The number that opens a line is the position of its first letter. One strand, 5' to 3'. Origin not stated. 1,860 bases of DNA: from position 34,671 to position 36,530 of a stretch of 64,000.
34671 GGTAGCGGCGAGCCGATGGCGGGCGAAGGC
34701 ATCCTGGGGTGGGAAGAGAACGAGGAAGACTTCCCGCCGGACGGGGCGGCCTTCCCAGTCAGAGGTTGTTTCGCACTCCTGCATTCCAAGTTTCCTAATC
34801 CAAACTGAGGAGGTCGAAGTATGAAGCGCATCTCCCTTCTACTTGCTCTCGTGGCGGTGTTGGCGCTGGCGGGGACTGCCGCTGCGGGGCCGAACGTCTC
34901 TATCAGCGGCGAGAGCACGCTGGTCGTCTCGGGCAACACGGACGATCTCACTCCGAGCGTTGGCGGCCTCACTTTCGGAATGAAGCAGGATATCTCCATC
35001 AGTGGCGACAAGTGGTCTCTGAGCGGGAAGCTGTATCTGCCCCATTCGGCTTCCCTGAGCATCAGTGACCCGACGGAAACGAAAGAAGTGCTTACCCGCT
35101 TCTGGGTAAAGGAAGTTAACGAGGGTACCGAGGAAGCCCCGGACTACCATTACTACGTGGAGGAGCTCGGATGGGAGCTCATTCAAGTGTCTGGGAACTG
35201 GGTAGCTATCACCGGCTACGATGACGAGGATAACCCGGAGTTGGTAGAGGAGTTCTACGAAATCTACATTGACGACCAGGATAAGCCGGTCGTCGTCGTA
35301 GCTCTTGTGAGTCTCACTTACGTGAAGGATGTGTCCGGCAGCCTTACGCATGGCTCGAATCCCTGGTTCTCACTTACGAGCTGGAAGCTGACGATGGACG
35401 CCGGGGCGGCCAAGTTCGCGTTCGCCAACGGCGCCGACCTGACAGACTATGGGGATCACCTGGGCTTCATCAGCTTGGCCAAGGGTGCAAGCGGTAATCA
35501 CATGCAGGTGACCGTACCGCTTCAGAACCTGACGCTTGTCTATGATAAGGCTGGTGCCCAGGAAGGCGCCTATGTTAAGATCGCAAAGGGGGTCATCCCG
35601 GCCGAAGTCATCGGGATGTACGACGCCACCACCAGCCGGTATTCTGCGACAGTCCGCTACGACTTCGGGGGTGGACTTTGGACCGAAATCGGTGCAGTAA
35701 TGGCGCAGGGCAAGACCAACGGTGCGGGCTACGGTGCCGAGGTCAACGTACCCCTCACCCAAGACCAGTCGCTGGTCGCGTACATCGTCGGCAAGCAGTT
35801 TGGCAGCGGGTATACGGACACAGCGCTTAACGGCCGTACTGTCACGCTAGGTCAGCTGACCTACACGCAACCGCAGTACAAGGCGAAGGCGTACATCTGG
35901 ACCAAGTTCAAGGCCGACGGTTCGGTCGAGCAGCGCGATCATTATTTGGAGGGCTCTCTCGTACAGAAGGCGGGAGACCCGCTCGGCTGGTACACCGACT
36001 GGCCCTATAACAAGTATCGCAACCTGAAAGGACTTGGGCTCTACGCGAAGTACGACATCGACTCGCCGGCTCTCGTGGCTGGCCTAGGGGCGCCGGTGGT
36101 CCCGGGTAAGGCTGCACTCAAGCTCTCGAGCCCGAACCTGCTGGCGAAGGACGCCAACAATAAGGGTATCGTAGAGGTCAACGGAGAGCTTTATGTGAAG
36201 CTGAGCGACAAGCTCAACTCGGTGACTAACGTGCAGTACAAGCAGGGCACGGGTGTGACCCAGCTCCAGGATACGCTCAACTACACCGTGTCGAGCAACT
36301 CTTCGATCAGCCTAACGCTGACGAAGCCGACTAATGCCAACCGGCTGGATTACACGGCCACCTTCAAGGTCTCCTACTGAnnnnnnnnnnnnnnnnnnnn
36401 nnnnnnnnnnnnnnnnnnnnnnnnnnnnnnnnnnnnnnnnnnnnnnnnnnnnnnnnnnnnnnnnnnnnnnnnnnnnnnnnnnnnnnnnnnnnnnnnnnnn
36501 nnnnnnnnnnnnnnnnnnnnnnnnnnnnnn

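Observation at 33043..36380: Paralogous pair of abundant-looking secreted proteins ending in canonical outer-membrane beta-barrel signals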

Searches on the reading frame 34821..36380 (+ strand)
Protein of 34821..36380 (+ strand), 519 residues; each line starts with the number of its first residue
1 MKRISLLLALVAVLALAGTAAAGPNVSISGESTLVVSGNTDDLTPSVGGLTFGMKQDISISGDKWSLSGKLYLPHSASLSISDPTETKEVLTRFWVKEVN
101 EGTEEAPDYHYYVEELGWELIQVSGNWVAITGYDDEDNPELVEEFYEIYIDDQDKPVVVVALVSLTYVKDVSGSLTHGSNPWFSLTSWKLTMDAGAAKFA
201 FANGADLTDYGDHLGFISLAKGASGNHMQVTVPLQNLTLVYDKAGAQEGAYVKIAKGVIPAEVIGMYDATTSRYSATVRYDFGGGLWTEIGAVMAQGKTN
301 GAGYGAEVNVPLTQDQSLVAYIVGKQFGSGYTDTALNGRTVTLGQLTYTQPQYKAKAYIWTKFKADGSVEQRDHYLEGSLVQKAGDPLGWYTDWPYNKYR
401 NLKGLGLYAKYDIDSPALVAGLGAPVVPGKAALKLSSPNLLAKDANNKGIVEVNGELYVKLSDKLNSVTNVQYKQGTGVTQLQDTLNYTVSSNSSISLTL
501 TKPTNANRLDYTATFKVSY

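Call 3: search_protein_families(library=pfam, proteins=[window:34821-36380:+], max_evalue=1)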
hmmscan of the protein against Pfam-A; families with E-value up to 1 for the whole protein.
window:34821-36380:+ (519 aa): 2 families
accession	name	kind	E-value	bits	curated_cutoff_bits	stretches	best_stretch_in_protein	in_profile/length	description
PF08194.17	DIM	-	0.23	12.1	20.8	1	1-30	1-30/36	DIM protein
PF13648.12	Lipocalin_4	-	0.37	12.1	22.4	1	446-507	15-76/89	Lipocalin-like domain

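Call 4: search_protein_families(library=ncbifam, proteins=[window:34821-36380:+], max_evalue=1)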
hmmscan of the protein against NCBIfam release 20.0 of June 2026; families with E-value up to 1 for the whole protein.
window:34821-36380:+ (519 aa): 1 family
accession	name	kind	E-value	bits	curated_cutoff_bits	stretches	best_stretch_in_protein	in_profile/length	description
NF053514.2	JUQZ_fam_ocin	equivalog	0.14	12.4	40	1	3-67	4-64/107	BLB8/JUQZ-1 family protein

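Call 8: find_homologous_proteins(query=window:34821-36380:+)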
Query window:34821-36380:+ (519 aa): 9 proteins with E <= 0.001 among 8000 candidates.
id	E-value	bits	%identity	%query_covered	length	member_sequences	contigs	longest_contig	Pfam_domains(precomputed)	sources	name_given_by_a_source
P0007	0.0e+0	1158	100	100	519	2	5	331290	-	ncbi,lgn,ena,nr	ncbi:MAG TPA: hypothetical protein GXX55_08815 [Firmicutes bacterium]|nr:hypothetical protein [Bacil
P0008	0.0e+0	1043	89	100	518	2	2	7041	-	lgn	-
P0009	4.9e-195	667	60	95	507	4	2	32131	-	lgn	-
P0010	6.4e-109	383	40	100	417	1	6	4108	-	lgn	-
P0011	6.2e-103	363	48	65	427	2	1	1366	-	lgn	-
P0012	1.0e-91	326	45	65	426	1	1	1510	-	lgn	-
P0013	8.0e-73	264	42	65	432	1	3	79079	-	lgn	-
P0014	1.6e-46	177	36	64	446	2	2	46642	-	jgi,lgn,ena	-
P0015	2.5e-40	157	36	44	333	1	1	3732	-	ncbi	ncbi:MAG: hypothetical protein ACM3VX_07220, partial [Bacteroidota bacterium]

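Call 26: search_protein_representatives(alignment_id=A2)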
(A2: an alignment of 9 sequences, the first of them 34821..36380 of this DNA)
Query: 9 sequences, 415 profile positions. Proteins with E-value up to 0.001 (for the whole library): 20; up to 1e-10: 10; up to 1e-30: 7. The best 20 are listed.
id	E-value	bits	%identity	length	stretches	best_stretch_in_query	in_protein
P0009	2.0e-190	649.7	-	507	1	1-415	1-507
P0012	2.9e-185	632.6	-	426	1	1-415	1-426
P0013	5.4e-167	572.5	-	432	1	1-415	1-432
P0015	9.6e-129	446.5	-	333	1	1-313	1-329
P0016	1.7e-121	422.6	-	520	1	1-415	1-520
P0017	8.8e-100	351.1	-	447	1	1-415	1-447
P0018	5.0e-73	262.9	-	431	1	1-415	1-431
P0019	1.5e-12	63.8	-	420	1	5-387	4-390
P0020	1.2e-11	60.8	-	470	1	2-399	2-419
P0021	4.2e-11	59.0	-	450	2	5-118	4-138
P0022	3.0e-10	56.1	-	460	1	5-334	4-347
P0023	1.7e-08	50.4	-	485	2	1-215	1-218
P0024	8.7e-07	44.8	-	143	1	5-119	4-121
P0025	1.2e-06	44.3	-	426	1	1-372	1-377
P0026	1.6e-06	43.9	-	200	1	3-114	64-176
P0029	4.6e-05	39.1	-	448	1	5-400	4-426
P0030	1.3e-04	37.6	-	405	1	3-406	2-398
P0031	1.5e-04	37.4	-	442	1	1-339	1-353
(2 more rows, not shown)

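Call 29: predict_structure(alignment_id=A2)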
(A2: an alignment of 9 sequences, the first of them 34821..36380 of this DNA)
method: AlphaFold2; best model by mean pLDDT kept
length: 519 residues; sequences in the alignment: 9
mean_pLDDT: 69.4   pTM: 0.52
mean pLDDT of the five models: 69.4, 66.9, 66.9, 66.8, 62.6
residues with pLDDT >= 90: 51; 70-90: 268; 50-70: 92; < 50: 108
segments of 3 or more residues with pLDDT < 50: 1-34, 41-63, 72-91, 163-185, 517-519
pLDDT, mean of each block of 10 residues (from residue 1): 32 35 34 50 39 43 50 37 36 69 74 71 74 73 64 72 35 32 54 70 71 78 69 85 80 84 89 91 88 88 92 87 87 72 86 83 75 84 66 66 85 81 87 87 56 89 86 83 83 72 73 60
secondary structure, 60 per line:
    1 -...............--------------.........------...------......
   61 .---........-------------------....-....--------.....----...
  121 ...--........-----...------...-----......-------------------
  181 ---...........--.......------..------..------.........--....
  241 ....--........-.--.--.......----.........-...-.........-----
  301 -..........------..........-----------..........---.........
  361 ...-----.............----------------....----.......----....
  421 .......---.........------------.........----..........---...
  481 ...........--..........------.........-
elements in order: H2-16 E31-39 E46-48 E55-61 E65-72 E92-95 E97-100 E109-113 E118-123 E126-133 E139-141 E148-150 E156-161 E184-194 E197-203 E226-234 E237-244 E247-254 E262-268 E273-281 E287-295 E302-311 E318-327 E339-348 E352-363 E369-381 H398-401 E406-412 E417-427 E431-439 E452-460 E465-474 E478-491 E494-503 E510-518

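Call 30: search_protein_families(library=pfam, proteins=[P0019, P0020, P0021, P0022, P0023, P0025, P0029, P0030, P0031], max_evalue=0.1)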
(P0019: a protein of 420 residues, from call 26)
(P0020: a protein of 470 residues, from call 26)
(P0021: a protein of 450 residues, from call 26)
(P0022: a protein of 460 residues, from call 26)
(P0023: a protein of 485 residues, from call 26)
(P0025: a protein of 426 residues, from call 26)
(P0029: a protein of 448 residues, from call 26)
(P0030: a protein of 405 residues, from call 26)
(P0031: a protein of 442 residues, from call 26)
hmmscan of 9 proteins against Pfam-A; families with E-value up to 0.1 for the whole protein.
P0019 (420 aa): 0 families

P0020 (470 aa): 0 families

P0021 (450 aa): 0 families

P0022 (460 aa): 0 families

P0023 (485 aa): 0 families

P0025 (426 aa): 0 families

P0029 (448 aa): 0 families

P0030 (405 aa): 0 families

P0031 (442 aa): 1 family
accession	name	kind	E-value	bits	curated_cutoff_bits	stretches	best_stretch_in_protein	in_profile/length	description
PF13609.12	Porin_4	-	5.7e-06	26.8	27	1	9-296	2-300/310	Gram-negative porin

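Call 33: fold_search(model_id=the predicted structure, library=pdb)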
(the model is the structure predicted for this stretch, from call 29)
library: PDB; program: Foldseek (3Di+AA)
matches with E <= 10: 747; with E <= 0.001: 65
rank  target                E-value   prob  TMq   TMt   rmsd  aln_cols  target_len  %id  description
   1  2vqi_A                2.4e-08  1.00  0.38  0.41  17.1       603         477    9  Structure of the P pilus usher (PapC) translocation pore (released 2008-05-27)
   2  9fw9_D                1.3e-07  1.00  0.41  0.32  28.4       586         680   10  Cryo-EM structure of the type 1 pilus assembly platform as part of the FimA-bound chaperone-usher pilus complex (FimDH (released 2025-06-04)
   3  6cd2_C                3.5e-07  1.00  0.36  0.28  28.2       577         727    9  Crystal structure of the PapC usher bound to the chaperone-adhesin PapD-PapG (released 2018-10-03)
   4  5ixm_G                4.8e-07  1.00  0.25  0.24  24.8       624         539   12  The LPS Transporter LptDE from Yersinia pestis, core complex (released 2016-05-18)
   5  2vqi_B                7.4e-07  1.00  0.39  0.41  17.2       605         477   10  Structure of the P pilus usher (PapC) translocation pore (released 2008-05-27)
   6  3ohn_A                2.4e-06  1.00  0.35  0.38  26.1       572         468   10  Crystal structure of the FimD translocation domain (released 2011-06-01)
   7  9fy9_D                3.1e-06  1.00  0.30  0.25  29.4       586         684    9  Cryo-EM structure of the type 1 chaperone-usher pilus FimD-tip complex (FimDHGFC) - Conformer 1 (released 2025-06-04)
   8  5ixm_A                3.3e-06  1.00  0.31  0.30  18.8       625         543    9  The LPS Transporter LptDE from Yersinia pestis, core complex (released 2016-05-18)
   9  4n4r_A                3.4e-06  1.00  0.22  0.22  27.3       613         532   10  Structure basis of lipopolysaccharide biogenesis (released 2014-06-25)
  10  9fxs_D                3.9e-06  1.00  0.35  0.29  28.1       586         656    9  Cryo-EM structure of the type 1 pilus complex including pilus rod and FimI-bound assembly platform after incorporation (released 2025-06-04)
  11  9fz5_A                6.2e-06  1.00  0.23  0.17  25.8       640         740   10  Cryo-EM structure of LptDE-YedD complex from Escherichia Coli (released 2025-04-09)
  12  3rfz_E                6.5e-06  1.00  0.38  0.27  28.6       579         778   10  Crystal structure of the FimD usher bound to its cognate FimC:FimH substrate (released 2011-06-01)
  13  3ohn_B                6.9e-06  1.00  0.35  0.38  25.6       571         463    8  Crystal structure of the FimD translocation domain (released 2011-06-01)
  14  9i93_A                6.9e-06  1.00  0.30  0.28  19.2       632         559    8  Cryo-EM structure of Shigella flexneri LptDE bound by a Bicyclic peptide molecule (Compound 2) (released 2025-10-15)
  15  9rpw_D                9.1e-06  1.00  0.21  0.20  28.5       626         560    8  Cryo-EM structure of Shigella flexneri LptDE dimer: closed-state unbound and open-state bound by Oekolampad phage RBP (released 2025-12-10)
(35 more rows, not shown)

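Call 34: find_encoding_contigs(protein=P0007, flank=10000, max_places=4)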
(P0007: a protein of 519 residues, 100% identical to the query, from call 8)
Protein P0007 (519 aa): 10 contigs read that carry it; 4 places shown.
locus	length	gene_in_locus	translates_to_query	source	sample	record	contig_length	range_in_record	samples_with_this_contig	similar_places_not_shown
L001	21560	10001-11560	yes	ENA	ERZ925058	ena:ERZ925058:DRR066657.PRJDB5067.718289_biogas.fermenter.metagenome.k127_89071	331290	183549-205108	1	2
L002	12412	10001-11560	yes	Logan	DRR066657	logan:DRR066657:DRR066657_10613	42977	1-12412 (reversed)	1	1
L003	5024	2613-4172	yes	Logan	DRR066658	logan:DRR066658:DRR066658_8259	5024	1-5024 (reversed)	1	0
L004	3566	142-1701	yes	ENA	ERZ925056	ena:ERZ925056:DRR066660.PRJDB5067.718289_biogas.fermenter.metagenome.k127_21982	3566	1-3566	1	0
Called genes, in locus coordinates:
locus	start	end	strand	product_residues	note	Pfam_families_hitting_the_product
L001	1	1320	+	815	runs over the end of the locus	PF04357:TamB (faint)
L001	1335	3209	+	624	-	PF13487:HD_5, PF01966:HD, PF01590:GAF, PF13185:GAF_2, PF13492:GAF_3, PF00990:GGDEF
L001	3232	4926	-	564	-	PF07690:MFS_1 (weak), PF01564:Spermine_synth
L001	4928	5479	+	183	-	-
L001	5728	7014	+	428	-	PF00089:Trypsin, PF13365:Trypsin_2, PF00595:PDZ, PF13180:PDZ_2, PF17820:PDZ_6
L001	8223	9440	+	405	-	-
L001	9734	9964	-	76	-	-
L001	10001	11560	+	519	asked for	-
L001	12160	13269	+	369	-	PF03215:Rad17 (weak), PF00005:ABC_tran, PF17912:OB_MalK, PF08402:TOBE_2 (weak)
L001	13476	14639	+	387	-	PF01380:SIS (weak), PF10432:bact-PGI_C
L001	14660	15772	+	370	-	PF00480:ROK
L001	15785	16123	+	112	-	PF02452:PemK_toxin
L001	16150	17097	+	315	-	PF07722:Peptidase_C26, PF00117:GATase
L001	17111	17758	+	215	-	PF04951:Peptidase_M55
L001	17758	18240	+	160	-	PF02367:TsaE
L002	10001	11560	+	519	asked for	-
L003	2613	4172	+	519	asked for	-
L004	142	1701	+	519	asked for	-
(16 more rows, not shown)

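Call 36: list_cluster_members(proteins=[P0019, P0020, P0021, P0022, P0025, P0029, P0030, P0031, P0006, P0016])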
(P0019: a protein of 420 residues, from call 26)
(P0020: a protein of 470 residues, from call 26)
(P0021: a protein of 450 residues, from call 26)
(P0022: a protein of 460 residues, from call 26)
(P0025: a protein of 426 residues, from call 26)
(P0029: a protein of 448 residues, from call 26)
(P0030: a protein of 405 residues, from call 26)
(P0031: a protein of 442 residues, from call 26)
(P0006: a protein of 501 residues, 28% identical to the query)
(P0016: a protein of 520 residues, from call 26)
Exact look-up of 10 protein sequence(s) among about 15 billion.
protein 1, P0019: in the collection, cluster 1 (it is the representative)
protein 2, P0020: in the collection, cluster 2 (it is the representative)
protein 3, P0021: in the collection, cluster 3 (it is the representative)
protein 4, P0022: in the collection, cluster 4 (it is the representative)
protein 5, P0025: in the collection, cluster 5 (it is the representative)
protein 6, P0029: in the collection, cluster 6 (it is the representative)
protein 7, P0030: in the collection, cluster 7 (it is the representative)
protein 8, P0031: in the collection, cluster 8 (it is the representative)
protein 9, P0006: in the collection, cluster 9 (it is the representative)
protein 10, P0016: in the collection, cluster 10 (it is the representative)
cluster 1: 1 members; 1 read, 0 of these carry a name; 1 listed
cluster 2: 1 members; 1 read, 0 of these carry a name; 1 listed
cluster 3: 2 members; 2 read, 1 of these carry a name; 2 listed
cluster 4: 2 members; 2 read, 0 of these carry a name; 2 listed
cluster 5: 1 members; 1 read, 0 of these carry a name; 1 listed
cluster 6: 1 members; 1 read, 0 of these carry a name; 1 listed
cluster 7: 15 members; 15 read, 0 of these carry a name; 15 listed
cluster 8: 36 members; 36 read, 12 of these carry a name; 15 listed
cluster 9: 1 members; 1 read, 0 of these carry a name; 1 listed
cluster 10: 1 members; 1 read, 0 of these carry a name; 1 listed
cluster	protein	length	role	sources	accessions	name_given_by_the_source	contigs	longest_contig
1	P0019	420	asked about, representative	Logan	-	-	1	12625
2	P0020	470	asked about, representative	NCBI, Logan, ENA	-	-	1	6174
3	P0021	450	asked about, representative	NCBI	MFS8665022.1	MAG: hypothetical protein LOD84_04965 [Limnochordales bacterium]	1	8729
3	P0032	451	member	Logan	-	-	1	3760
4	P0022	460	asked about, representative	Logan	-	-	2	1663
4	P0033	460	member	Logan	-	-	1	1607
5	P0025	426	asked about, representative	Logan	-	-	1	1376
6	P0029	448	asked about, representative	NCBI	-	-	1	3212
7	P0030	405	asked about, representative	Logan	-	-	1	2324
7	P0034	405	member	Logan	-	-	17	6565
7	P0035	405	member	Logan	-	-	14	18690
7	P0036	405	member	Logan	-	-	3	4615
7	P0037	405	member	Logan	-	-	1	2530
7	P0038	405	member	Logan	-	-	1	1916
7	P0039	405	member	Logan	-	-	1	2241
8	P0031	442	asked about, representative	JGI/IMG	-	hypothetical protein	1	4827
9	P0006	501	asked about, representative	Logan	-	-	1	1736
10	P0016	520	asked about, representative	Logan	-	-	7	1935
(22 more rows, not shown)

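Call 42: find_related_loci(query=A2, collection=genome_contigs, flank=6000)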
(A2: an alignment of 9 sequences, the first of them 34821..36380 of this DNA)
Query A2 (519 aa) in genome_contigs; peptide patterns used: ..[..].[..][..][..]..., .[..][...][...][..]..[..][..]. (x = any residue, [..] = any of these).
600 stretches matched a pattern, but none encodes a relative of the query by tblastn (E <= 1e-3).

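Call 62: search_solved_structures(query=A3, max_evalue=10)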
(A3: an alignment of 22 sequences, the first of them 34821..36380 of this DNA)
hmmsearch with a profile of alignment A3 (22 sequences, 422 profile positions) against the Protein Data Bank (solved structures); distinct sequences matched with E-value up to 10: 3.
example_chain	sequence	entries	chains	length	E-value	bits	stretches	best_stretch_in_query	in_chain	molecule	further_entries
6x1k_A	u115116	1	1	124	0.0051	19.2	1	165-227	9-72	De novo designed transmembrane beta-barrel TMB2.3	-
6x9z_A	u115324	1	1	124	0.3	13.4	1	168-227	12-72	Transmembrane beta-barrels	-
3pg0_A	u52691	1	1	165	0.33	13.3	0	254-308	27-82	ThreeFoil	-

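Call 69: search_protein_families(library=pfam, alignment_id=A3, max_evalue=0.1)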
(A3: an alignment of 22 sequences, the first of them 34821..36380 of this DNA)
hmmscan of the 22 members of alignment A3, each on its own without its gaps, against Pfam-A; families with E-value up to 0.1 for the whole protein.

A. member 1, window:34821-36380:+ (519 aa): 0 families

B. families by the number of members that match (of 22 scanned): 3 families
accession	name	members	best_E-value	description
PF13609.12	Porin_4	1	5.7e-06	Gram-negative porin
PF11018.13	Cuticle_3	1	0.012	Pupal cuticle protein C1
PF01856.23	HP_OMP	1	0.07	Helicobacter outer membrane protein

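Call 80: find_encoding_contigs(protein=P0013, flank=10000, max_places=1)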
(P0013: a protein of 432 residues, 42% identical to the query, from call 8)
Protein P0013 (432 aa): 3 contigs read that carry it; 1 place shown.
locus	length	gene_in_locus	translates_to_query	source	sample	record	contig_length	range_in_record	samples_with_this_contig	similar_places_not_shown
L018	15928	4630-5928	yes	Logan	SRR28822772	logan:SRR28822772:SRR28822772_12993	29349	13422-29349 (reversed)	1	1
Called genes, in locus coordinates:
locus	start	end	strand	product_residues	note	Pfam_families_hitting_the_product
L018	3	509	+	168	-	?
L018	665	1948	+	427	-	PF00089:Trypsin, PF13365:Trypsin_2, PF00595:PDZ, PF13180:PDZ_2, PF17820:PDZ_6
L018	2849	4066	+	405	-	-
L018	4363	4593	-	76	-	-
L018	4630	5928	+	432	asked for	-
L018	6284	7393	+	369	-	PF03215:Rad17 (weak), PF00005:ABC_tran, PF17912:OB_MalK, PF08402:TOBE_2 (weak)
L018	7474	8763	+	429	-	PF01380:SIS (weak), PF10432:bact-PGI_C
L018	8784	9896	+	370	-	PF00480:ROK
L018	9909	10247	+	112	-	PF02452:PemK_toxin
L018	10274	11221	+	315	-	PF07722:Peptidase_C26, PF00117:GATase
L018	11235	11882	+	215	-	PF04951:Peptidase_M55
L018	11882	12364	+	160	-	PF02367:TsaE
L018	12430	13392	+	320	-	PF00814:TsaD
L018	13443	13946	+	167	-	PF13302:Acetyltransf_3 (weak), PF13527:Acetyltransf_9 (weak), PF13420:Acetyltransf_4, PF00583:Acetyltransf_1, PF13673:Acetyltransf_10, PF13508:Acetyltransf_7, PF08445:FR47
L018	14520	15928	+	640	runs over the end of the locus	PF02638:GHL10, PF13200:DUF4015, PF14871:GHL6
